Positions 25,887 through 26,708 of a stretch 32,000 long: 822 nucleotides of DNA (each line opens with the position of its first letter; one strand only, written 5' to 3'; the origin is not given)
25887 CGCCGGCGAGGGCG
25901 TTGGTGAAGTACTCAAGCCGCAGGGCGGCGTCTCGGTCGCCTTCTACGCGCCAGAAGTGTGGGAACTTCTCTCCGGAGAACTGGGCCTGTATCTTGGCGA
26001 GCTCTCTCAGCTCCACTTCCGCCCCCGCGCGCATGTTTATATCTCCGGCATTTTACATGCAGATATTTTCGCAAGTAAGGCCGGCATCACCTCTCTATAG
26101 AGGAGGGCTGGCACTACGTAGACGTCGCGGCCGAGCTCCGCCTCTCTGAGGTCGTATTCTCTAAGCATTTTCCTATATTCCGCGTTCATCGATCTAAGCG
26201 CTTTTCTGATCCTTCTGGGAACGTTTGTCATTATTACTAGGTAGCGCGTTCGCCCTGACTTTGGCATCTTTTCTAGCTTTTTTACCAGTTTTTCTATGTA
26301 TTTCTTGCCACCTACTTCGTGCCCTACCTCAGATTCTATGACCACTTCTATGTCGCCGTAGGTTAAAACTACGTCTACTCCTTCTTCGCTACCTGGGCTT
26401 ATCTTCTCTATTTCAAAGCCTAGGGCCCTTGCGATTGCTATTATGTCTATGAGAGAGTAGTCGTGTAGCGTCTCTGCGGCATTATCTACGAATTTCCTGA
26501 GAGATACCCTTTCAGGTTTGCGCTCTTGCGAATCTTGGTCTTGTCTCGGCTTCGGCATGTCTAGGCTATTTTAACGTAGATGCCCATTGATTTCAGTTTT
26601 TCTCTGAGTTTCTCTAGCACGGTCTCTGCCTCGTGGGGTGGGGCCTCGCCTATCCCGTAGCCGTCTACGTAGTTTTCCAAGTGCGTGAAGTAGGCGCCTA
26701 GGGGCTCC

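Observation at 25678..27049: Tight three-gene operon EVE-like, nuclease-like unknown, MazG-like: candidate uncharacterised nucleotide-centred defence module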

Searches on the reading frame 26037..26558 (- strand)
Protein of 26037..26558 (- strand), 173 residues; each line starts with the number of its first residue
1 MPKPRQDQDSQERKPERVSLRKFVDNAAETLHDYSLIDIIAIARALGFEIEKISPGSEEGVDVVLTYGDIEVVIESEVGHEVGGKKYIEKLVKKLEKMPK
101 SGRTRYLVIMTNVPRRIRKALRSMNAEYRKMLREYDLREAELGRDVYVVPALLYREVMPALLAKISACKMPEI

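Call 3: search_protein_families(library=pfam, proteins=[window:26037-26558:-], max_evalue=1)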
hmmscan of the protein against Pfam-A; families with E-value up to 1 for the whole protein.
window:26037-26558:- (173 aa): 2 families
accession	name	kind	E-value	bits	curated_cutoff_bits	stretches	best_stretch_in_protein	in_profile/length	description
PF06037.17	DUF922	-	0.018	15.6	27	1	77-140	94-151/153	Bacterial protein of unknown function (DUF922)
PF04471.18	Mrr_cat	-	0.15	12.6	21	1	41-101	15-76/115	Restriction endonuclease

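Call 4: search_protein_families(library=padloc, proteins=[window:26037-26558:-], max_evalue=1)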
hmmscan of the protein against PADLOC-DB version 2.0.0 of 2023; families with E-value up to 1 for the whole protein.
window:26037-26558:- (173 aa): 1 family
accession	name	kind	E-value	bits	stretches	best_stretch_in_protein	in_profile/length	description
PDLC04815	PDC-S02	-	0.018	12.4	1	8-69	182-244/346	-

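Call 6: search_protein_families(library=ncbifam, proteins=[window:26037-26558:-], max_evalue=1)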
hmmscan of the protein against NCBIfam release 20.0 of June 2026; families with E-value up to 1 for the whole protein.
window:26037-26558:- (173 aa): 2 families
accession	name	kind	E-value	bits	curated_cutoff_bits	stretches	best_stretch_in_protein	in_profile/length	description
NF041499.3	MobP3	subfamily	0.084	12.5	150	1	84-135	224-278/315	MobP3 family relaxase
NF050799.1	TA_anti_VapB_Sulfo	equivalog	0.12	13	60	0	108-135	1-28/69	type II toxin-antitoxin system VapB family antitoxin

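Call 7: search_protein_families(library=phrogs, proteins=[window:26037-26558:-], max_evalue=1)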
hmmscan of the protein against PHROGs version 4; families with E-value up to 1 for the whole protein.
window:26037-26558:- (173 aa): 2 families
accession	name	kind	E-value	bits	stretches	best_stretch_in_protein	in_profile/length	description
phrog_28187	-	unknown function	0.098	13.9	1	54-144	16-104/116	-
phrog_31115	-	DNA, RNA and nucleotide metabolism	0.18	13.1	1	72-136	9-73/121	replication initiation protein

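Call 9: find_homologous_proteins(query=window:26037-26558:-, max_evalue=0.001)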
Query window:26037-26558:- (173 aa): 14 proteins with E <= 0.001 among 176 candidates.
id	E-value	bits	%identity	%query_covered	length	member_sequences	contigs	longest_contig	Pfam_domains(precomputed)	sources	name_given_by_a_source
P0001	9.0e-105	365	100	100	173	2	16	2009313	-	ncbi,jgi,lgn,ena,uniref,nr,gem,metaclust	ncbi:hypothetical protein [Pyrobaculum calidifontis]|uniref:Restriction endonuclease type IV Mrr dom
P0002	1.4e-90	319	87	100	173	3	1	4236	-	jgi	-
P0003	4.1e-85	301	80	100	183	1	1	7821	-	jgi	-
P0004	4.3e-85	301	81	100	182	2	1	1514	-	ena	-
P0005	1.3e-82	293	79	100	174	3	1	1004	-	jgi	-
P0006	2.4e-81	289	78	100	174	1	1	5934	-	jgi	-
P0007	1.5e-80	287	78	100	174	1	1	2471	-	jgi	-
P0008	6.7e-74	265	72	100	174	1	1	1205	-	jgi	-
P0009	9.0e-70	252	66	100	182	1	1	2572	-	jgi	-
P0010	1.8e-69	251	72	100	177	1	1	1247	-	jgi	-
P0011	6.6e-57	210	70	89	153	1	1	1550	-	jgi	-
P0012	1.7e-51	192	93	59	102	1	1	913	-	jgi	-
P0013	5.7e-33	132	50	83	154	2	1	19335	-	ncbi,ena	-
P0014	6.0e-25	106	40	79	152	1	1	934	-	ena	-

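Call 13: find_encoding_contigs(protein=P0013, flank=8000, max_places=4)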
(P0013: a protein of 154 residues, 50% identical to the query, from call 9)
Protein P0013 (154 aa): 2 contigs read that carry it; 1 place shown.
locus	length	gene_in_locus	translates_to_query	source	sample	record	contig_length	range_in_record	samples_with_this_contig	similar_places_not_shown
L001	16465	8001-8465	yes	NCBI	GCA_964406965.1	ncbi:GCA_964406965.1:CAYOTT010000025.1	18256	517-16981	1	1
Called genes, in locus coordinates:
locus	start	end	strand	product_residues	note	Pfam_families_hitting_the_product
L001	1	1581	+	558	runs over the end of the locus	-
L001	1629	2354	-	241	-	PF00181:Ribosomal_L2_N (faint), PF03947:Ribosomal_L2_C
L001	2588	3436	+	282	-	-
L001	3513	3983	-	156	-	-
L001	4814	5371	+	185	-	-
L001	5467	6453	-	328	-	-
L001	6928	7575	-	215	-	-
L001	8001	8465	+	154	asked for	-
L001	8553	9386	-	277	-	-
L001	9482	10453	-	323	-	-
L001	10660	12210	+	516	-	-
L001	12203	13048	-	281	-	-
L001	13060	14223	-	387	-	-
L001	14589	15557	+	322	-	PF06966:DUF1295, PF04191:PEMT (weak), PF01222:ERG4_ERG24 (weak)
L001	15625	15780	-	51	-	PF02463:SMC_N (weak), PF13175:AAA_15, PF13476:AAA_23, PF13555:AAA_29 (weak)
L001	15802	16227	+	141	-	-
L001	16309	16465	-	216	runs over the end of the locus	-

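Call 14: find_encoding_contigs(protein=P0003, flank=8000, max_places=3)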
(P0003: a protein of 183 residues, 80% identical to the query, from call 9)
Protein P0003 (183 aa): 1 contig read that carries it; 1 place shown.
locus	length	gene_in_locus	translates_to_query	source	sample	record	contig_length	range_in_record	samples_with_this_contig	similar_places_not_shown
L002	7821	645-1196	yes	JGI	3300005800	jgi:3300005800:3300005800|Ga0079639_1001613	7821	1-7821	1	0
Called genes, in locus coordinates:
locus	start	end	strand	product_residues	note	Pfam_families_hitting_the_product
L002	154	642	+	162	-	-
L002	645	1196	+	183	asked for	-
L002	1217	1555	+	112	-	PF03819:MazG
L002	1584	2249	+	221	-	-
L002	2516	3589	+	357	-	PF02463:SMC_N (weak), PF13175:AAA_15, PF13476:AAA_23 (weak), PF13304:AAA_21, PF13175:AAA_15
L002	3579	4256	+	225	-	PF11536:DUF3226 (weak)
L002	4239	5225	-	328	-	PF01555:N6_N4_Mtase (faint)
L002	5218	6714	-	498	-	PF13245:AAA_19 (faint)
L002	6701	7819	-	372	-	?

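Call 16: find_encoding_contigs(protein=P0006, flank=8000, max_places=3)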
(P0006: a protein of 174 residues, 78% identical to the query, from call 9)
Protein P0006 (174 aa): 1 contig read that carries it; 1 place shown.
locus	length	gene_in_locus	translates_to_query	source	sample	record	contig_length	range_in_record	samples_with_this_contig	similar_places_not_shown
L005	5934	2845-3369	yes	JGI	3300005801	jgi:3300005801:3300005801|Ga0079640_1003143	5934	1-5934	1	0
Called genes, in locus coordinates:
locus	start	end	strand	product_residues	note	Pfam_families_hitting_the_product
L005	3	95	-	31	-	?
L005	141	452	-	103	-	PF00498:FHA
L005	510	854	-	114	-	-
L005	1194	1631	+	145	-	-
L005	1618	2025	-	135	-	PF08282:Hydrolase_3 (weak)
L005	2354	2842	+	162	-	-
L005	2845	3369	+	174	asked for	-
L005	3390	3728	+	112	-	PF03819:MazG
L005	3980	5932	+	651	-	?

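Call 23: search_solved_structures(query=A2, max_evalue=10, show_alignments=2)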
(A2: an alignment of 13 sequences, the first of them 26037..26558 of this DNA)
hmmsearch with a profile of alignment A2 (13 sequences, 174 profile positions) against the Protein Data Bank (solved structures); distinct sequences matched with E-value up to 10: 4.
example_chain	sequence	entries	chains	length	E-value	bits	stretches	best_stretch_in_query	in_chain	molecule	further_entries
4hhu_A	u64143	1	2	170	3.6e-05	26.7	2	79-129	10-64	OR280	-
7bbq_A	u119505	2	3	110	0.32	13.8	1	75-143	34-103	KORA domain-containing protein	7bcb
7bca_A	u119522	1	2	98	0.44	13.4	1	75-142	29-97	KORA domain-containing protein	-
1tlj_A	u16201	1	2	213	1.2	12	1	38-106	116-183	Hypothetical UPF0130 protein SSO0622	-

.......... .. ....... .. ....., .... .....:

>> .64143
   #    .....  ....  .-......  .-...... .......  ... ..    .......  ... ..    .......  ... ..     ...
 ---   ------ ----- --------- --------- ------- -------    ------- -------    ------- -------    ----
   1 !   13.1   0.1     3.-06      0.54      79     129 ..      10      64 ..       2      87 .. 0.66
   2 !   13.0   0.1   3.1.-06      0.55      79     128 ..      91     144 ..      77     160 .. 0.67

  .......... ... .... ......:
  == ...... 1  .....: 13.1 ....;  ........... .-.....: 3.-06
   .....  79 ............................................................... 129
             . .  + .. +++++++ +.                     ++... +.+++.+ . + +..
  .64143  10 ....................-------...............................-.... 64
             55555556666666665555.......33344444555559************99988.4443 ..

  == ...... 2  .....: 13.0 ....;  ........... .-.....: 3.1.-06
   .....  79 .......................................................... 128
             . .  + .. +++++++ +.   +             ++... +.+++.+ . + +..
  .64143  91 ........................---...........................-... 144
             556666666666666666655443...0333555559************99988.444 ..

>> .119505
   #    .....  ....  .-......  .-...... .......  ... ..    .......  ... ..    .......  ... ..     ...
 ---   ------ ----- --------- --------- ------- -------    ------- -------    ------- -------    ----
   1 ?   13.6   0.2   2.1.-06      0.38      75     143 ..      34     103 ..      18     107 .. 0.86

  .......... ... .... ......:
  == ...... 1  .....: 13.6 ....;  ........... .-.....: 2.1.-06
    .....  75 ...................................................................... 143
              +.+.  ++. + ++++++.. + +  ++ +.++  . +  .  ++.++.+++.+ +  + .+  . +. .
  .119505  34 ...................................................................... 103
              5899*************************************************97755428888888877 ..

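Call 34: predict_structure(alignment_id=A2)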
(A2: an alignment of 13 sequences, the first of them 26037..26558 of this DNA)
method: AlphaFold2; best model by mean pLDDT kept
length: 173 residues; sequences in the alignment: 13
mean_pLDDT: 79.0   pTM: 0.76
mean pLDDT of the five models: 79.0, 78.6, 78.4, 76.8, 76.5
residues with pLDDT >= 90: 54; 70-90: 73; 50-70: 26; < 50: 20
segments of 3 or more residues with pLDDT < 50: 1-16, 170-173
pLDDT, mean of each block of 10 residues (from residue 1): 42 49 63 87 93 74 91 84 76 86 91 90 82 84 91 93 80 35
secondary structure, 60 per line:
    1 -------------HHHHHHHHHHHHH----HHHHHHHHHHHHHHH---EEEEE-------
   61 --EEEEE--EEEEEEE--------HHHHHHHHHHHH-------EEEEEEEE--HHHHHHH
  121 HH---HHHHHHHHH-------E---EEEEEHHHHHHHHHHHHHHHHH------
elements in order: H14-26 H31-45 E49-53 E63-67 E70-76 H85-96 E104-111 H114-122 H126-134 E146-150 H151-167

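Call 39: fold_search(model_id=the predicted structure, library=pdb)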
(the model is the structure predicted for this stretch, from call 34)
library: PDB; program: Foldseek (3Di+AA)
matches with E <= 10: 897; with E <= 0.001: 0
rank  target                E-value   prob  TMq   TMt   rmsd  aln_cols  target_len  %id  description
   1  2p14                  1.6e-03  0.99  0.41  0.39   8.0       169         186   11  Crystal structure of small subunit (R.BspD6I2) of the heterodimeric restriction endonuclease R.BspD6I (released 2008-03-11)
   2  1ob9                  1.4e-02  0.96  0.31  0.41   4.3        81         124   21  Holliday Junction Resolving Enzyme (released 2004-10-15)
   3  8z4i_B                1.8e-02  0.93  0.33  0.17   6.1       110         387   10  crystal structure of Cdn1 in complex with cA3 (released 2026-02-04)
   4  9hny_DI               2.0e-02  0.18  0.17  0.09  15.0       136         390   13  Mitoribosomal small subunit in complex with Mettl15 and Mettl17 (released 2025-03-26)
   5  6qnz_B                2.1e-02  0.60  0.29  0.11   8.2       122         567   11  Crystal structure of the site-specific DNA nickase N.BspD6I E418A Mutant (released 2020-03-04)
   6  4dav_A                2.4e-02  0.66  0.33  0.27   7.0       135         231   16  The structure of Pyrococcus Furiosus SfsA in complex with DNA (released 2014-10-01)
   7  8q3k_E                3.0e-02  0.38  0.28  0.25  10.7       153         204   10  The open state of the ASFV apo-RNA polymerase (released 2024-02-14)
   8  9dou_A                3.0e-02  0.30  0.27  0.07  14.5       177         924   11  Taeniopygia guttata R2 retrotransposon (R2Tg) initiating target-primed reverse transcription (released 2025-05-21)
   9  1ob8_A                3.4e-02  0.94  0.33  0.45   4.0        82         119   20  Holliday Junction Resolving Enzyme (released 2004-10-15)
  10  8q3b_E                3.4e-02  0.38  0.32  0.28  10.5       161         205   11  The closed state of the ASFV apo-RNA polymerase (released 2024-02-14)
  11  6p4o_B                4.1e-02  0.47  0.27  0.12   7.6       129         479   14  Complex of XPB helicase with Bax1 endonuclease from Sulfurisphaera tokodaii at 3.15 Angstroms resolution (released 2020-06-03)
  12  6bzf_C                4.1e-02  0.18  0.23  0.21  11.0       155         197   12  Structure of S. cerevisiae Zip2:Spo16 complex, C2 form (released 2018-02-14)
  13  3fov                  4.4e-02  0.94  0.29  0.46   4.0        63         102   13  Crystal structure of protein RPA0323 of unknown function from Rhodopseudomonas palustris (released 2009-01-13)
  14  8u0u_A                4.7e-02  0.93  0.32  0.06   3.7        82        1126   13  DdmD dimer in complex with ssDNA (released 2024-07-10)
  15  4i1t                  5.3e-02  0.33  0.23  0.24  13.9       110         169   18  Crystal structure of the cap-snatching endonuclease from Pichinde virus (released 2014-02-26)
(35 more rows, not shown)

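Call 49: search_protein_families(library=pfam, proteins=[L001:6928-7575:-, L001:8553-9386:-, L001:9482-10453:-, L001:5467-6453:-, L002:3579-4256:+], max_evalue=0.01)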
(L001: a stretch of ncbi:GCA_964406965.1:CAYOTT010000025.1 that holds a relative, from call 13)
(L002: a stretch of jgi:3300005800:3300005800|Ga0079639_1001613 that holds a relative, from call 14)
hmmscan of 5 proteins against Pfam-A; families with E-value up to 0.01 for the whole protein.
L001:6928-7575:- (215 aa): 0 families

L001:8553-9386:- (277 aa): 0 families

L001:9482-10453:- (323 aa): 0 families

L001:5467-6453:- (328 aa): 0 families

L002:3579-4256:+ (225 aa): 1 family
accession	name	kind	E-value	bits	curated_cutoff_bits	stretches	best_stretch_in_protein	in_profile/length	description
PF11536.14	DUF3226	-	2.3e-07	31.3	27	1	29-126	3-99/208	Protein of unknown function (DUF3226)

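Call 51: search_protein_families(library=padloc, proteins=[L002:2516-3589:+, L002:3579-4256:+], max_evalue=0.001)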
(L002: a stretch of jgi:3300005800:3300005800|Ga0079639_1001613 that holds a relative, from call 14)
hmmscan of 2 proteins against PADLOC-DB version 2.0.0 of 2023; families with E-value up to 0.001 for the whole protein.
L002:2516-3589:+ (357 aa): 116 families (the best 25 are shown)
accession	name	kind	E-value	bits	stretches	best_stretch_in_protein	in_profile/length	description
PDLC04608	PDC-M38A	-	3.2e-33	113.9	2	182-327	191-341/367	-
PDLC02336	AbiLi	-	9.4e-33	112.2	1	1-334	1-322/340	AbiLi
PDLC04611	PDC-M38A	-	1.9e-24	84.9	2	1-52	1-52/383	-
PDLC04609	PDC-M38A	-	1.4e-21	75.2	2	1-47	1-47/371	-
PDLC02979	AriA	-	2e-21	75.2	2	217-300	290-369/373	-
PDLC02980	AriA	-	1.2e-19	69.5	1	24-302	1-301/304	-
PDLC04607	PDC-M38A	-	2.6e-19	67.1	1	3-340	385-701/715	-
PDLC02981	AriAB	-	3e-19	67.2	2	2-47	3-48/694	-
PDLC03878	NsnB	-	6.4e-19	66.9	1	1-315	1-292/345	-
PDLC00083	GajA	-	1.4e-16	58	2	259-331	294-370/639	AAA ATPase domain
PDLC04214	HEC-02A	-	2.6e-15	54.6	2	1-54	1-54/338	-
PDLC00091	GajA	-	3.5e-15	53.9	2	260-300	298-338/627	AAA ATPase domain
PDLC04179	HEC-01A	-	6.3e-15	53.2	2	230-304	330-405/459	-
PDLC04149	HEC-04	-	6.8e-14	49.3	2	258-306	231-279/494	-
PDLC04178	HEC-01A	-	1.7e-13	48.4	2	2-46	9-52/399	-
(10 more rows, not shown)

L002:3579-4256:+ (225 aa): 1 family
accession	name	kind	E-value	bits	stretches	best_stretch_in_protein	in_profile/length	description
PDLC04624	PDC-M38B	-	1.5e-06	26.1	1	22-119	8-101/220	-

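Call 55: search_protein_representatives(alignment_id=A2)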
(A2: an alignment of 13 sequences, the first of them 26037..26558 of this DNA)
Query: 13 sequences, 174 profile positions. Proteins with E-value up to 0.001 (for the whole library): 27; up to 1e-10: 15; up to 1e-30: 3. The best 27 are listed.
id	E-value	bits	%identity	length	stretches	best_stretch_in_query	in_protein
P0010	5.2e-86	303.0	-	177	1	1-174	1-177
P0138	1.4e-32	129.0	-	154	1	25-169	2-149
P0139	2.1e-31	125.2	-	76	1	15-85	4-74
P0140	2.3e-24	102.2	-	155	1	27-166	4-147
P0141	8.5e-23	97.1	-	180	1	25-166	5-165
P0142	3.2e-21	92.0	-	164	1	26-166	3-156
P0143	4.6e-20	88.2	-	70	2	121-174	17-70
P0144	1.1e-18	83.7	-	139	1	27-167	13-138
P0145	4.4e-18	81.8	-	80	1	25-89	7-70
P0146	9.7e-18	80.7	-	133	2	27-104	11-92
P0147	1.1e-15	74.0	-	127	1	27-126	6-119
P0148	3.2e-15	72.5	-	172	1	25-167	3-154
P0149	1.6e-12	63.7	-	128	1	28-129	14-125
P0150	3.4e-12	62.6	-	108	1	73-166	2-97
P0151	9.4e-12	61.2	-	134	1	28-124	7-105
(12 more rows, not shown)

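Call 56: find_encoding_contigs(protein=P0140, flank=6000, max_places=3)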
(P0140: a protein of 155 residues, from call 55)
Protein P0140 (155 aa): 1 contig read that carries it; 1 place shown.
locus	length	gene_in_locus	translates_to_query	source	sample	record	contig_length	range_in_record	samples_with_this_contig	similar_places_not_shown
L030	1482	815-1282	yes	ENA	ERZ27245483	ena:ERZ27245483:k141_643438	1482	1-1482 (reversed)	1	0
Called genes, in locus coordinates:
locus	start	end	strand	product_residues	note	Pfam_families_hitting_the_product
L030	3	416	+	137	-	?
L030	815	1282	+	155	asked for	-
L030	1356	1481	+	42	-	?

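Call 57: find_encoding_contigs(protein=P0141, flank=6000, max_places=3)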
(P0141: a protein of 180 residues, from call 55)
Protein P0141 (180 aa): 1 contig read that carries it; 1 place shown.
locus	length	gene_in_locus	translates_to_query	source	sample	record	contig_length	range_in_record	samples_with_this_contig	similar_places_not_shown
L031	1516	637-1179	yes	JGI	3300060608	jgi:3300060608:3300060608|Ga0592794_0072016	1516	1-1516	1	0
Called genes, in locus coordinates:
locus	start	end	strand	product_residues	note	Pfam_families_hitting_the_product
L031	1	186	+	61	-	?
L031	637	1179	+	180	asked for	-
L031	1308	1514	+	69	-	?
